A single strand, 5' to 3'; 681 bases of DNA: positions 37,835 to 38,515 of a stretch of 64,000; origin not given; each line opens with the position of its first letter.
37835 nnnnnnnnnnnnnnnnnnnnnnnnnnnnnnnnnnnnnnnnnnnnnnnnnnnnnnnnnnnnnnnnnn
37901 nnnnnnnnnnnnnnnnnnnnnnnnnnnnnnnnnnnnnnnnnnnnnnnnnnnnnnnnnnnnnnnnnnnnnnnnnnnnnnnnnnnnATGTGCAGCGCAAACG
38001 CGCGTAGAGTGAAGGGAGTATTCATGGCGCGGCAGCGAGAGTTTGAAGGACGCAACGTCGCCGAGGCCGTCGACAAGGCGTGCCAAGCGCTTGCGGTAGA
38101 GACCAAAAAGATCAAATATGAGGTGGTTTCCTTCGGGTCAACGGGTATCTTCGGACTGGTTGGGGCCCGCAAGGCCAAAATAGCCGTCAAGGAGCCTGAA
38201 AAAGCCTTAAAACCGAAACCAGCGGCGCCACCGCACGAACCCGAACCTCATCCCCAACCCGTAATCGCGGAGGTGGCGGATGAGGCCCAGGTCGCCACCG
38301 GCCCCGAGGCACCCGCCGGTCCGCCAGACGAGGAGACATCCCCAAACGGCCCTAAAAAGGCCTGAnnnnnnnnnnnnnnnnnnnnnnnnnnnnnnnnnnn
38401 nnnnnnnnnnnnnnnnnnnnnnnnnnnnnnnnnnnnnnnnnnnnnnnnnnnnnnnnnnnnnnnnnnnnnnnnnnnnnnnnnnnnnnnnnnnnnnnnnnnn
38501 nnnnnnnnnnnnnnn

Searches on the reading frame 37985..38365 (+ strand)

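Call 58: search_protein_families(library=pfam, proteins=[window:37985-38365:+], max_evalue=0.0001)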
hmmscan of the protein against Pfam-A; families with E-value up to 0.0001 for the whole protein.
window:37985-38365:+ (126 aa): 1 family
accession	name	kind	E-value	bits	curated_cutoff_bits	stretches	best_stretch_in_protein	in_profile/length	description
PF14804.11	Jag_N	-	9.3e-15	55.2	25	1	20-69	1-49/50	Jag N-terminus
